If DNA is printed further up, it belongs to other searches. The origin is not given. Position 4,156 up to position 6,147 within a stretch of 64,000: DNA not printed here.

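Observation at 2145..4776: The same module also sits in FlgK and FlgL, so one decoration domain is shared by hook, HAP1 and HAP3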

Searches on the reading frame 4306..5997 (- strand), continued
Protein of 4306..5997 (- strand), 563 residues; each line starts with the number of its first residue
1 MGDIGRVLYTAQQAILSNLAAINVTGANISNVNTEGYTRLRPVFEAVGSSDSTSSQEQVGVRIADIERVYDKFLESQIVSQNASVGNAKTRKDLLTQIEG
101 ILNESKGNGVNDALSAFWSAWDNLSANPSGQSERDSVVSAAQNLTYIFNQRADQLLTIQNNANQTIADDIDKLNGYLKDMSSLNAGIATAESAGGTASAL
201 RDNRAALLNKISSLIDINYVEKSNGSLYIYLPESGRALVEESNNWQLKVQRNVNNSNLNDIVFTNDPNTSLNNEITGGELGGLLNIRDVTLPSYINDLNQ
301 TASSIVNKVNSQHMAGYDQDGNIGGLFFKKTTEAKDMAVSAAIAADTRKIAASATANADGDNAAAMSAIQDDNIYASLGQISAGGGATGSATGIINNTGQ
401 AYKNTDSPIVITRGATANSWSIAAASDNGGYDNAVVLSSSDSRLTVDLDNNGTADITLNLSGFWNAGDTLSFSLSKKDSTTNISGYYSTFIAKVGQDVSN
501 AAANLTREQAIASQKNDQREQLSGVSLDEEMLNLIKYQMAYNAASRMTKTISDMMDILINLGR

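Call 84: list_cluster_members(proteins=[window:4306-5997:-, window:1764-4292:-, window:6001-6549:-, window:6696-7004:-, window:10976-11689:-, window:9442-10179:-, window:28715-29407:-, window:25744-26253:-, window:24722-25708:-, window:32552-33877:-])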
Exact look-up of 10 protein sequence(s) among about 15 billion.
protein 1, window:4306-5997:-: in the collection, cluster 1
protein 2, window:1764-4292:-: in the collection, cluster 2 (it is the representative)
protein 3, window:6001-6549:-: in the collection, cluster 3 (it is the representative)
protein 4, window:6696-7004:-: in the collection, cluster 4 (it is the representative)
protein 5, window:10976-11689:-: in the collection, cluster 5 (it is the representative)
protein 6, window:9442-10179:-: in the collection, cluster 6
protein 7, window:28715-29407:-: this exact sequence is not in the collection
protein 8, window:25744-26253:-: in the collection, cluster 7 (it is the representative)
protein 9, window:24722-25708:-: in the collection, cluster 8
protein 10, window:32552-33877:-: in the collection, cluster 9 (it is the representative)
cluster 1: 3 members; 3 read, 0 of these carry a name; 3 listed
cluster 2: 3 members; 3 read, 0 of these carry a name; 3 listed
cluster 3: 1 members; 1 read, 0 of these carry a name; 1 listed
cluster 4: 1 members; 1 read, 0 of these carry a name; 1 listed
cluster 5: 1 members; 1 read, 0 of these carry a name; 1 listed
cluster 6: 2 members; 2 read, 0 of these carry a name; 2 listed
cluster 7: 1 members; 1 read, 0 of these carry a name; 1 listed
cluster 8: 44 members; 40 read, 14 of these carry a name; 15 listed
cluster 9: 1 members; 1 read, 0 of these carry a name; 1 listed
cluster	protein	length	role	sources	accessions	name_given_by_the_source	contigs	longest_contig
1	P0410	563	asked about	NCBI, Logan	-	-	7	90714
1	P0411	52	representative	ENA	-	-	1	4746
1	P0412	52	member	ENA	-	-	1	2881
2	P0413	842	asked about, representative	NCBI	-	-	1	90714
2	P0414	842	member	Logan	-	-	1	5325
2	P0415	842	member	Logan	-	-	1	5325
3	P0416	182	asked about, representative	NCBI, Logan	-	-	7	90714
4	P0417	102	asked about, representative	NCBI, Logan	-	-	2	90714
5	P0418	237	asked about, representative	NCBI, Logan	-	-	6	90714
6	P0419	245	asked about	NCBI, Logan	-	-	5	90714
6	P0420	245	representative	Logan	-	-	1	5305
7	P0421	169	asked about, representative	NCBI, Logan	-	-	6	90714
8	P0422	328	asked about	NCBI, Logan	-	-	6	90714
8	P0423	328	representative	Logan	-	-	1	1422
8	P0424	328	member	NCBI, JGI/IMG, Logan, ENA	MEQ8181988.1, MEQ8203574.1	MAG: flagellar motor switch protein FliM [Smithellaceae bacterium] | flagellar motor switch protein FliM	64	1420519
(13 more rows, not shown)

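Call 85: find_encoding_contigs(protein=window:4306-5997:-, flank=10000, max_places=1)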
Protein window:4306-5997:- (563 aa): 8 contigs read that carry it; 1 place shown.
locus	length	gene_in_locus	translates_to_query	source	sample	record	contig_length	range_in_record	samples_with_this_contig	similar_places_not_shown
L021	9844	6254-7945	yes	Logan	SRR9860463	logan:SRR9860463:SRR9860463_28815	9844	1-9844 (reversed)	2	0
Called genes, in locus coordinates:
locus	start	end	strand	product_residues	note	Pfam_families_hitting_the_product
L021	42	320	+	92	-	PF01312:Bac_export_2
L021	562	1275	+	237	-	PF00460:Flg_bb_rod (weak), PF22692:LlgE_F_G_D1, PF06429:Flg_bbr_C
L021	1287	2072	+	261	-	PF00460:Flg_bb_rod, PF22692:LlgE_F_G_D1, PF06429:Flg_bbr_C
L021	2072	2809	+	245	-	PF13144:ChapFlgA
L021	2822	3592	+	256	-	PF02107:FlgH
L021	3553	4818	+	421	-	PF02119:FlgI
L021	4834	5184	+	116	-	PF10135:Rod-binding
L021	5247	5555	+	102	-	PF04316:FlgM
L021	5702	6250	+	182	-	PF05130:FlgN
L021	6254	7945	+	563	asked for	PF22638:FlgK_D1, PF06429:Flg_bbr_C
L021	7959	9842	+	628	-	?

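Call 89: fold_search(model_id=the predicted structure, library=pdb)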
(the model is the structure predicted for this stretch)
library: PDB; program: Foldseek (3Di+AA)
matches with E <= 10: 109; with E <= 0.001: 11
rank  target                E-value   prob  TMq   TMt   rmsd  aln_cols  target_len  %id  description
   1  9u4r_CA               8.5e-22  1.00  0.60  0.61  10.8       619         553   19  Structure of the intial complex in filament assembly at 3.23 angstroms resolution, conformation 2. (released 2026-03-25)
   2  9u4r_CC               9.0e-22  1.00  0.62  0.63  10.1       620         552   20  Structure of the intial complex in filament assembly at 3.23 angstroms resolution, conformation 2. (released 2026-03-25)
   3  9go6_F                1.4e-21  1.00  0.59  0.60  11.4       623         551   19  Salmonella hook-filament junction complex (released 2025-04-09)
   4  9go6_A                1.1e-20  1.00  0.59  0.60  11.5       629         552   18  Salmonella hook-filament junction complex (released 2025-04-09)
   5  9go6_C                4.1e-20  1.00  0.59  0.60  11.2       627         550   19  Salmonella hook-filament junction complex (released 2025-04-09)
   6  9go6_E                5.7e-20  1.00  0.59  0.60  11.0       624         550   20  Salmonella hook-filament junction complex (released 2025-04-09)
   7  2d4y_A                1.8e-18  1.00  0.52  0.68   9.5       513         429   16  Crystal structure of a 49K fragment of HAP1 (FlgK) (released 2006-11-14)
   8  2d4y_B                5.5e-18  1.00  0.51  0.67   9.4       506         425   16  Crystal structure of a 49K fragment of HAP1 (FlgK) (released 2006-11-14)
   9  4ut1                  2.4e-17  1.00  0.51  0.52  17.5       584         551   19  The structure of the flagellar hook junction protein FlgK from Burkholderia pseudomallei (released 2015-02-11)
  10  5xbj                  7.6e-13  1.00  0.57  0.63   3.8       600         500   14  The structure of the flagellar hook junction protein HAP1 (FlgK) from Campylobacter jejuni (released 2017-12-06)
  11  9gsx_L                5.9e-09  1.00  0.53  0.50  10.0       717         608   17  Campylobacter hook-filament junction-cap complex (released 2025-04-09)
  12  8sug_A                3.1e-01  0.07  0.12  0.13  35.6       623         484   11  Cryo-EM structure of the wild type P. aeruginosa flagellar filament (released 2023-06-14)
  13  7sn4_A                4.6e-01  0.06  0.13  0.12  51.5       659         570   10  Cryo-EM structure of the enterohemorrhagic E. coli O157:H7 flagellar filament (released 2022-03-16)
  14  3tm8_B                5.2e-01  0.35  0.09  0.15  25.4       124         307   17  Bd1817, a HDG"Y"P protein from Bdellovibrio bacteriovorus (released 2011-10-19)
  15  9gsx_B                6.0e-01  0.44  0.12  0.10  13.8       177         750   15  Campylobacter hook-filament junction-cap complex (released 2025-04-09)
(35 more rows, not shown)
